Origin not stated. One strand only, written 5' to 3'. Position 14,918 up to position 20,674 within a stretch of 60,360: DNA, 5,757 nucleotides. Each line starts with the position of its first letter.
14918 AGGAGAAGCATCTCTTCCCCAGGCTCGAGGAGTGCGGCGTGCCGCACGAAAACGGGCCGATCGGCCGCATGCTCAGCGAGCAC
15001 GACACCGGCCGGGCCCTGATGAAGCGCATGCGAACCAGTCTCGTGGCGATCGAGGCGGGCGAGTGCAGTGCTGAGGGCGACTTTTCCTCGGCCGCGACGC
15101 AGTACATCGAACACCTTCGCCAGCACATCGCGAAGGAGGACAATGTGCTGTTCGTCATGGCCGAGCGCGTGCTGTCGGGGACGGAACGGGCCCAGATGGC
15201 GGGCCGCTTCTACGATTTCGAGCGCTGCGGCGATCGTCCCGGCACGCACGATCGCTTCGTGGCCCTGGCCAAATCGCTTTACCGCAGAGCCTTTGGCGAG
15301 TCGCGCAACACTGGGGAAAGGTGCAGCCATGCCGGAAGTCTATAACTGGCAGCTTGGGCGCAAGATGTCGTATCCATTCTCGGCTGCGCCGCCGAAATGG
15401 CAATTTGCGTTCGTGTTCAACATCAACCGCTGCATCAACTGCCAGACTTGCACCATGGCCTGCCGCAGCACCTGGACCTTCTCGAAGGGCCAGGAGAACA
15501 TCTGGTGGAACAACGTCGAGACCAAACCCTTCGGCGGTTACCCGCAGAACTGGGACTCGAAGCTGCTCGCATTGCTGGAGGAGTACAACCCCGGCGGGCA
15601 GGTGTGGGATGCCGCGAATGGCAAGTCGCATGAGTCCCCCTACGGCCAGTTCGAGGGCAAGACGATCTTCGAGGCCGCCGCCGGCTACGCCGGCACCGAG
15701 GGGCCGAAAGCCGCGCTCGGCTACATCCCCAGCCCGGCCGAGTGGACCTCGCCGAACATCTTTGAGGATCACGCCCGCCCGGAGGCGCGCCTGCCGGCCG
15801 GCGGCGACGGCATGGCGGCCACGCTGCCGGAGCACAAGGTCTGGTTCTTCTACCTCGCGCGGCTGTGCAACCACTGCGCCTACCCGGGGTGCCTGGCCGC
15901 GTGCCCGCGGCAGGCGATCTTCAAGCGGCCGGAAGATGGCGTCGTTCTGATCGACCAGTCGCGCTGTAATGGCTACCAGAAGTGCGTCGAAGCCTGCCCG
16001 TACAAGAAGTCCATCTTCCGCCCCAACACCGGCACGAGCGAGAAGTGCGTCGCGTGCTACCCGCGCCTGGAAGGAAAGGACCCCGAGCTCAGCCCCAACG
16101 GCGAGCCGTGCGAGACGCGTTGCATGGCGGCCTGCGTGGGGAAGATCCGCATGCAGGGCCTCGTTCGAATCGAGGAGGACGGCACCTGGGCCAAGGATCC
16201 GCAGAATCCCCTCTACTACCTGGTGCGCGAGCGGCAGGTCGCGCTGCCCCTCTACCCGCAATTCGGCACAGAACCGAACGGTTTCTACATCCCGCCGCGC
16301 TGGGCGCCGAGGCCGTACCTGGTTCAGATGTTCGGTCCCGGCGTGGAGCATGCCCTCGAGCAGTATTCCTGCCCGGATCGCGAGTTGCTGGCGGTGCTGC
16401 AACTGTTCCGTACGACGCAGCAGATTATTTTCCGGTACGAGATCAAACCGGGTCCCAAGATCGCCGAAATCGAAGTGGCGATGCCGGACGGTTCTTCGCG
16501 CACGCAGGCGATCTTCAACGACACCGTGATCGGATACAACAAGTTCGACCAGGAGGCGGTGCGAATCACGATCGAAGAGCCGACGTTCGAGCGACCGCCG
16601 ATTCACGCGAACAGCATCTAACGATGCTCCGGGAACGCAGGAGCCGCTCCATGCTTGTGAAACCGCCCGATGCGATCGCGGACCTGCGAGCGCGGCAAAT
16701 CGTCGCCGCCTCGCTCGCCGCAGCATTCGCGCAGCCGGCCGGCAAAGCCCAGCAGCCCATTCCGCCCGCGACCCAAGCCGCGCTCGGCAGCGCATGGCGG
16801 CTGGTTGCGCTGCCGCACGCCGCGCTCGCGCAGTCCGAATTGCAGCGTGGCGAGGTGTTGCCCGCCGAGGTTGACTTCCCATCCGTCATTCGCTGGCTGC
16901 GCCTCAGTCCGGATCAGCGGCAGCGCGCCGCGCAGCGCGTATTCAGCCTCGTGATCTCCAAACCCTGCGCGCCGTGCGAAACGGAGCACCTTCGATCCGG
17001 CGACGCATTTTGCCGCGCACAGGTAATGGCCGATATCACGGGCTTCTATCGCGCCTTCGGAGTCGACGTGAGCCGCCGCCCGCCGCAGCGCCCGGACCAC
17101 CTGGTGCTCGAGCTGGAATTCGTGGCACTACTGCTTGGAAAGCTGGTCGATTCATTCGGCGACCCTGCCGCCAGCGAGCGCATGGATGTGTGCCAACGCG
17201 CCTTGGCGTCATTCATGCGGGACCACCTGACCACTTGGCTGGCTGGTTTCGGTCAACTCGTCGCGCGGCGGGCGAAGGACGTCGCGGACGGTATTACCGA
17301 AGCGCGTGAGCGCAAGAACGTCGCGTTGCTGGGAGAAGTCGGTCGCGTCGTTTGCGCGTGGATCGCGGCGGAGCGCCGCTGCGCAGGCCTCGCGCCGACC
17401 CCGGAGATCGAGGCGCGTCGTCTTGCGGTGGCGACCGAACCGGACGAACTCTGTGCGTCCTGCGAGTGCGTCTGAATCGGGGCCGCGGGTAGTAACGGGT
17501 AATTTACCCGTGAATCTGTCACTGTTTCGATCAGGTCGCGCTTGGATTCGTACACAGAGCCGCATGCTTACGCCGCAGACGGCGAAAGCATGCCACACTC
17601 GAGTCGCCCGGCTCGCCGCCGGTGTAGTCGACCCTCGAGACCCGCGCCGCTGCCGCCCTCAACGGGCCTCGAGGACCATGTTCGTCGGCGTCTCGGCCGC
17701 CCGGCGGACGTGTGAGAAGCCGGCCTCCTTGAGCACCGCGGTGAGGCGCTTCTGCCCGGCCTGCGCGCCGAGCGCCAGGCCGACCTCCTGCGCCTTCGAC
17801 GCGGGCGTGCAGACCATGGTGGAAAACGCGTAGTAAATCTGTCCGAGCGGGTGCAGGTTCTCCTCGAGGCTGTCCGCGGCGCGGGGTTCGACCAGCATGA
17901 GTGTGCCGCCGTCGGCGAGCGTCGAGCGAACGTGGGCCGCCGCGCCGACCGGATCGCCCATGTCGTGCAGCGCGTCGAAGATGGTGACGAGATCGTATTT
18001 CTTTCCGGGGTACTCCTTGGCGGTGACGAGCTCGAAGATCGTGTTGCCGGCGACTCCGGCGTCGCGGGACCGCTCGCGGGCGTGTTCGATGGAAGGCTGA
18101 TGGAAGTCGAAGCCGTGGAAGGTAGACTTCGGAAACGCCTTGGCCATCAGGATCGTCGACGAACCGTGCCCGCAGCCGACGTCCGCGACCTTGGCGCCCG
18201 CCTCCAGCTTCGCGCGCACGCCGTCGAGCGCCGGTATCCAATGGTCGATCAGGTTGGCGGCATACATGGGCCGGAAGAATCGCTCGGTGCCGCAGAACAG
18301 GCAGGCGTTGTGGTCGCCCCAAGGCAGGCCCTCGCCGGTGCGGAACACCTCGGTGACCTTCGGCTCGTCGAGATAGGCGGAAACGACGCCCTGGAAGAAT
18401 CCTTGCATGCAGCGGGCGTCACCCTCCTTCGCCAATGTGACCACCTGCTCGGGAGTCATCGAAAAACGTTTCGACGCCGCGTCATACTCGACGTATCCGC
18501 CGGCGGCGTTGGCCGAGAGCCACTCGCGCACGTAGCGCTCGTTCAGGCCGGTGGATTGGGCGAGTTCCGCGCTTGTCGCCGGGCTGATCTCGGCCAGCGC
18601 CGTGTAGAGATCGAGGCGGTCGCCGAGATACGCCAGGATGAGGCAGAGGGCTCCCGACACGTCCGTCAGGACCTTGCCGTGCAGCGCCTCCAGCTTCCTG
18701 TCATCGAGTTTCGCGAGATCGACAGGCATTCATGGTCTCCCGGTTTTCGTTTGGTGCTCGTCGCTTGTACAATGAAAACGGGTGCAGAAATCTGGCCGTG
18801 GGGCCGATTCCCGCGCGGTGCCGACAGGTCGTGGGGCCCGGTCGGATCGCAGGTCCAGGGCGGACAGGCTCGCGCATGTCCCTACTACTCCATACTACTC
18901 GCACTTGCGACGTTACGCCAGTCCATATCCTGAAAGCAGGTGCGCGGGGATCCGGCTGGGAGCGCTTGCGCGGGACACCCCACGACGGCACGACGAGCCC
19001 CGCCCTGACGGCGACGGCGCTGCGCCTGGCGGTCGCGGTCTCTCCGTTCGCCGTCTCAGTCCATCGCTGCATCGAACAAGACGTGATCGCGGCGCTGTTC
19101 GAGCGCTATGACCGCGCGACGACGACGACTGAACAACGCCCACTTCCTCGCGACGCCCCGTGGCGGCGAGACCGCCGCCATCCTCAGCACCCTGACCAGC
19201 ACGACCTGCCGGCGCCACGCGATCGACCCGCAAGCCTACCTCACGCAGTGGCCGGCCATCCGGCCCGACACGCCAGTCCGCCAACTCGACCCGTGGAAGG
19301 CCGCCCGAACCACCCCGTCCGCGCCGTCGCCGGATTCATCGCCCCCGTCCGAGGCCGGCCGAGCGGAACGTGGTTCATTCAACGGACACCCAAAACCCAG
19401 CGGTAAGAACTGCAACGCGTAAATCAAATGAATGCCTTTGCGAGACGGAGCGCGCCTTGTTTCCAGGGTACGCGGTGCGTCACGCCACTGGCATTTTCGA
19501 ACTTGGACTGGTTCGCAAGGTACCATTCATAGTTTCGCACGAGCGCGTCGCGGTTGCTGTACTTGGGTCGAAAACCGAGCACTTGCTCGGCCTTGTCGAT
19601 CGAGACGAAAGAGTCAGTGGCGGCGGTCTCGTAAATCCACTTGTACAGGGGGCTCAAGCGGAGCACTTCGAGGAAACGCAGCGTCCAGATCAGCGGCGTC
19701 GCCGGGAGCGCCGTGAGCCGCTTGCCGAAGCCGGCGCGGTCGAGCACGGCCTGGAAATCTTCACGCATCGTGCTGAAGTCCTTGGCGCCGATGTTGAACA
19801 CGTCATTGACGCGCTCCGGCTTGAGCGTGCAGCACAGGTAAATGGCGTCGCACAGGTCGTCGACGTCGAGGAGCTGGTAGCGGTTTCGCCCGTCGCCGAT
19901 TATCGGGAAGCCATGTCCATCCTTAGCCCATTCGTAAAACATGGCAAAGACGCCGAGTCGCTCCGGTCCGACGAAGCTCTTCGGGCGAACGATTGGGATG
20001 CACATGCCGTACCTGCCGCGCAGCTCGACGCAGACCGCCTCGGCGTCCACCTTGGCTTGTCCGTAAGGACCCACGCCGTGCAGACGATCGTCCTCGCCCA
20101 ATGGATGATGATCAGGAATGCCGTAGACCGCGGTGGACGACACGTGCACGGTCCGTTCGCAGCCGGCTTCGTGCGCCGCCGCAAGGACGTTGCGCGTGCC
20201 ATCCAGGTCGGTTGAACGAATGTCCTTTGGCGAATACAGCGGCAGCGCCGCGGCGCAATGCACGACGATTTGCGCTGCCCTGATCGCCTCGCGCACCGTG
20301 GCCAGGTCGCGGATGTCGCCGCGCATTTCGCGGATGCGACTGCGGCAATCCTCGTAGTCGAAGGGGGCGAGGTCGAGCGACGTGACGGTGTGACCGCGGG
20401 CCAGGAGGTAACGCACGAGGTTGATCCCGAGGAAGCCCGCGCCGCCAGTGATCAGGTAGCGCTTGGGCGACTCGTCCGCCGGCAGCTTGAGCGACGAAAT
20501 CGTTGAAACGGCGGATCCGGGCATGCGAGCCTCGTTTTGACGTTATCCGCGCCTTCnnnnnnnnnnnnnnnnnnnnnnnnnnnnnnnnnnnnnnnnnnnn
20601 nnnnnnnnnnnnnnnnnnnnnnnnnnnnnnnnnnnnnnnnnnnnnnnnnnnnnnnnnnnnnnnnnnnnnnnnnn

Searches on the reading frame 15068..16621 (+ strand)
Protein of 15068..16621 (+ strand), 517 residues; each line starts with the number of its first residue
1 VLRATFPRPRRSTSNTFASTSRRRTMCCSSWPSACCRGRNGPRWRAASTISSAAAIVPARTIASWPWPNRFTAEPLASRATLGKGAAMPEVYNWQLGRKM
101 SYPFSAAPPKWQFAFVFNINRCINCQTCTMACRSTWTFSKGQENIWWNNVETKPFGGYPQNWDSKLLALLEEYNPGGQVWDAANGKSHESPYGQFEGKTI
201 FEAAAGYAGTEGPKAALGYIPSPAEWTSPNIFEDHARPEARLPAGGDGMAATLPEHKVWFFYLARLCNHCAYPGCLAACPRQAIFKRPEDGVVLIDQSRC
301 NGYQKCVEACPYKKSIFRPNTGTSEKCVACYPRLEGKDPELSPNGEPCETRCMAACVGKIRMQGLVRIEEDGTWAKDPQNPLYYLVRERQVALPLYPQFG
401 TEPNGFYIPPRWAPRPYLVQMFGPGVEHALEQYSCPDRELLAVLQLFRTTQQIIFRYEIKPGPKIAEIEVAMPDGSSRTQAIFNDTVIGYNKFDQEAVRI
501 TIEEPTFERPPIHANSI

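Call 64: search_protein_families(library=pfam, proteins=[window:15068-16621:+], max_evalue=0.001)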
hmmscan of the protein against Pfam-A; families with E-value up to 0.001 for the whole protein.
window:15068-16621:+ (517 aa): 7 families
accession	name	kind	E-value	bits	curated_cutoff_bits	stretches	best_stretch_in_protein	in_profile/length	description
PF13247.11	Fer4_11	-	3.2e-21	75.8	26.2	1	260-354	3-96/100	4Fe-4S dicluster domain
PF12838.12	Fer4_7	-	1.6e-09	38.5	27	1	267-313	2-51/52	4Fe-4S dicluster domain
PF13237.11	Fer4_10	-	4.6e-07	30.1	25.5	1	264-311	6-53/53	4Fe-4S dicluster domain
PF13187.11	Fer4_9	-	3.7e-06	27.3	27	0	267-313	2-50/52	4Fe-4S dicluster domain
PF12797.12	Fer4_2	-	0.00028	21.1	24.5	0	115-132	3-20/22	4Fe-4S binding domain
PF14697.11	Fer4_21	-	0.00036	21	35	0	267-316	8-57/59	4Fe-4S dicluster domain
PF12837.12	Fer4_6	-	0.00092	19.5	25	0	292-312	1-21/24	4Fe-4S binding domain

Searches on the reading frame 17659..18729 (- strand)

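Call 64: search_protein_families(library=pfam, proteins=[window:17659-18729:-], max_evalue=0.001)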
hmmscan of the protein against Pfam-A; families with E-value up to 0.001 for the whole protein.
window:17659-18729:- (356 aa): 11 families
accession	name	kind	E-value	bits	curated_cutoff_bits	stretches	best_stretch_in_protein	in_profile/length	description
PF21320.3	HTH_65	-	1.1e-18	67.7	24.1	1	31-100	5-74/75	Rv2258c-like winged HTH domain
PF13847.12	Methyltransf_31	-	1.5e-18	67.3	27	1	176-337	2-145/145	Methyltransferase domain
PF08242.18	Methyltransf_12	-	8.7e-16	58.9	30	1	183-277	2-98/98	Methyltransferase domain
PF13489.12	Methyltransf_23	-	5e-14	52.8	27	1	163-300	8-134/164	Methyltransferase domain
PF13649.12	Methyltransf_25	-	2.5e-13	50.9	27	1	181-275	1-97/97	Methyltransferase domain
PF08241.18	Methyltransf_11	-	1.8e-10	41.8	21.2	1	183-278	2-94/95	Methyltransferase domain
PF05175.20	MTS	-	1.1e-06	28.8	23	1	177-282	31-141/170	Methyltransferase small domain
PF08704.16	GCD14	-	5.2e-06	26.7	26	1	174-277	37-142/247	tRNA methyltransferase complex GCD14 subunit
PF02390.23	Methyltransf_4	-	9.2e-06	25.7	24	1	181-225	5-49/173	Putative methyltransferase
PF01209.24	Ubie_methyltran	-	1.2e-05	25.3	20.1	1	176-342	46-217/233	ubiE/COQ5 methyltransferase family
PF00891.24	Methyltransf_2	-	0.00092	19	22.3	0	174-296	59-181/210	O-methyltransferase domain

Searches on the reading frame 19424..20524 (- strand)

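Call 64: search_protein_families(library=pfam, proteins=[window:19424-20524:-], max_evalue=0.001)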
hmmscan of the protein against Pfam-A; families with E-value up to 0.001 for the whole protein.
window:19424-20524:- (366 aa): 7 families
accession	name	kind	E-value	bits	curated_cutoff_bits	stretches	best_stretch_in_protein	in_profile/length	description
PF01370.27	Epimerase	-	1.4e-38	133.1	20.9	1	24-246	2-240/240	NAD dependent epimerase/dehydratase family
PF16363.11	GDP_Man_Dehyd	-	1.1e-23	84.7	27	1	24-265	1-267/332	GDP-mannose 4,6 dehydratase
PF01073.25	3Beta_HSD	-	7.8e-18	64.9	22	1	24-228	1-225/280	3-beta hydroxysteroid dehydrogenase/isomerase family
PF13460.12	NAD_binding_10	-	3.8e-12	46.9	27.2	1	27-165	1-131/184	NAD(P)H-binding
PF07993.18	NAD_binding_4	-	9.3e-12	45.1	20.1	1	75-193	80-216/258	Male sterility protein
PF04321.23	RmlD_sub_bind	-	7.9e-11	42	27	1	23-167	3-138/287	RmlD substrate binding domain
PF02719.21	Polysacc_synt_2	-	8.2e-06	25.6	20.2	1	24-130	2-128/293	Polysaccharide biosynthesis protein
